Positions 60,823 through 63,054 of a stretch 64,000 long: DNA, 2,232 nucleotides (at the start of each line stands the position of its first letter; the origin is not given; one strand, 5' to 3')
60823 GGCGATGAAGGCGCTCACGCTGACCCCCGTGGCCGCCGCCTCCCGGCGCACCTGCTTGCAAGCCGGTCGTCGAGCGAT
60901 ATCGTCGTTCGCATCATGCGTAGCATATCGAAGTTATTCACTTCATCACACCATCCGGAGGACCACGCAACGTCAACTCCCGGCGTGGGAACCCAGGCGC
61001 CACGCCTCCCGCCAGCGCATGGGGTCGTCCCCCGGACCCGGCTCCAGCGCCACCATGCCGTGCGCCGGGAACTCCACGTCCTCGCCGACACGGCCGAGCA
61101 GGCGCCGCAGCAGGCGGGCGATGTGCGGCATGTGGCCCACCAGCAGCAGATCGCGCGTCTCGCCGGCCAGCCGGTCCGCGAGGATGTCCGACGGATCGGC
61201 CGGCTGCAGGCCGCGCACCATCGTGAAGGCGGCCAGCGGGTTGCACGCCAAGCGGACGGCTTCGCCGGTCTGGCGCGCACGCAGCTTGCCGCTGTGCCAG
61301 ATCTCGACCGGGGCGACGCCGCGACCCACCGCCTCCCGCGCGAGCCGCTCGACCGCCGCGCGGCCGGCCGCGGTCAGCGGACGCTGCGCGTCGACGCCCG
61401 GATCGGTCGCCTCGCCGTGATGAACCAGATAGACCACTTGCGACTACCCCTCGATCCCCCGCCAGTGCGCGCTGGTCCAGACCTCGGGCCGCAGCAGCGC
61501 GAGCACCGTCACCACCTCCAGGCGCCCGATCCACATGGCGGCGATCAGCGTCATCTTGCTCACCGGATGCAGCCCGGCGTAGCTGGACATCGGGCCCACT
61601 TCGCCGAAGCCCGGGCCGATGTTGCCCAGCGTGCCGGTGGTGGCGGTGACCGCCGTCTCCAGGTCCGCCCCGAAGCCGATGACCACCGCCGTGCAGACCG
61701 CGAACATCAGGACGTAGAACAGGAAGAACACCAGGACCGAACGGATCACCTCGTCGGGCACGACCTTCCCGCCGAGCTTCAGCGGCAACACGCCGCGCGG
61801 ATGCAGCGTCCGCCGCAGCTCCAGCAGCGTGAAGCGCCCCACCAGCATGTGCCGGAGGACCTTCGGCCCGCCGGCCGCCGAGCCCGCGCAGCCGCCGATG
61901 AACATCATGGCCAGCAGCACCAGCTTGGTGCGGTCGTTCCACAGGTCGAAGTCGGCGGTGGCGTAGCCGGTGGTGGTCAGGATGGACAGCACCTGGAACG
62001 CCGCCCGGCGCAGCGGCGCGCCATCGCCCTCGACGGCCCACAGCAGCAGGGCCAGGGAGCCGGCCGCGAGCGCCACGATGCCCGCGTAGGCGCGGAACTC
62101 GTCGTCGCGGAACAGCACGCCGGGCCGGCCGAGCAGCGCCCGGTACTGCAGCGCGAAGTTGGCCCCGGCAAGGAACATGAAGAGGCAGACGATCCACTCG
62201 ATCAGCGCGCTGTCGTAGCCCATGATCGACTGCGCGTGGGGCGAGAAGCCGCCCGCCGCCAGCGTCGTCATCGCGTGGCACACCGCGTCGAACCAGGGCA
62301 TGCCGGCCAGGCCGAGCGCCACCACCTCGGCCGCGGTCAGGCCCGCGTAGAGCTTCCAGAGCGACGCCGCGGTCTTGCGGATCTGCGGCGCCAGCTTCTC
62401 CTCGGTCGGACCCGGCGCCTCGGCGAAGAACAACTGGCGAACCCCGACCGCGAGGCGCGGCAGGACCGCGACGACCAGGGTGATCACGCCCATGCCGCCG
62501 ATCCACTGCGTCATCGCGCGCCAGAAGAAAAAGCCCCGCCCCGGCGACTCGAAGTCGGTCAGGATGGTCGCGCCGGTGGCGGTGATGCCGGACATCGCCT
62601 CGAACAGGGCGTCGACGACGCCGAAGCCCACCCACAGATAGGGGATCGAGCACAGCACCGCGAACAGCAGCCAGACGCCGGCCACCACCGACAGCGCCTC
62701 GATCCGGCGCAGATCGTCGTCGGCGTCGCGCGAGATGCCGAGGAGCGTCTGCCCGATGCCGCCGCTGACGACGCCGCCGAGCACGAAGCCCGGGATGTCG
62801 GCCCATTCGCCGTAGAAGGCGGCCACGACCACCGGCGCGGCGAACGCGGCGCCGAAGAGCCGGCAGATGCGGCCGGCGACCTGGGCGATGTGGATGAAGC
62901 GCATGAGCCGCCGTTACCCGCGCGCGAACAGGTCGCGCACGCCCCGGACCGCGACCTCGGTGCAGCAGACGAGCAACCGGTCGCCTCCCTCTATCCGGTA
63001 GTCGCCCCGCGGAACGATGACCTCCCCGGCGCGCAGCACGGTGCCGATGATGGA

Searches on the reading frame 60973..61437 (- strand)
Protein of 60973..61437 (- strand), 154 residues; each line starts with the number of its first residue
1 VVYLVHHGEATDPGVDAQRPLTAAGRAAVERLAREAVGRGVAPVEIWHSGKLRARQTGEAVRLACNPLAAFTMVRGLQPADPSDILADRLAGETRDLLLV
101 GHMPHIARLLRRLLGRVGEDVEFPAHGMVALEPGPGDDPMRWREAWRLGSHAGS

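Call 74: find_encoding_contigs(protein=window:60973-61437:-, flank=10000, max_places=3)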
Protein window:60973-61437:- (154 aa): no gene with exactly this product is on record in the collection.

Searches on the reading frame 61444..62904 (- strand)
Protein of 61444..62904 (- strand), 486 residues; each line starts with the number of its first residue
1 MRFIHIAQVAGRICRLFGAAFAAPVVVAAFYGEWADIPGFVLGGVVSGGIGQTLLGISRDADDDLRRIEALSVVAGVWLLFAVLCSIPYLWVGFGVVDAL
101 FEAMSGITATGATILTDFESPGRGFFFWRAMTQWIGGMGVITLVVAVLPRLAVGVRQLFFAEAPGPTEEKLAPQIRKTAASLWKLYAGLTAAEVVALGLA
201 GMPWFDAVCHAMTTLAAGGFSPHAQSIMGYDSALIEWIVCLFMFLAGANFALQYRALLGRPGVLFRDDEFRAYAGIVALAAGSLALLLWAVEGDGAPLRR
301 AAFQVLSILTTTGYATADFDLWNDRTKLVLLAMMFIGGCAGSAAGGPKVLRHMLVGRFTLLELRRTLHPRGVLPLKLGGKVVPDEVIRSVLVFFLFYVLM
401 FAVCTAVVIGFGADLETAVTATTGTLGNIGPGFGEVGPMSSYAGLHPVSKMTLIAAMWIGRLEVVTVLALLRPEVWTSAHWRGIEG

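Call 33: find_encoding_contigs(protein=window:61444-62904:-, flank=10000, max_places=3)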
Protein window:61444-62904:- (486 aa): no gene with exactly this product is on record in the collection.
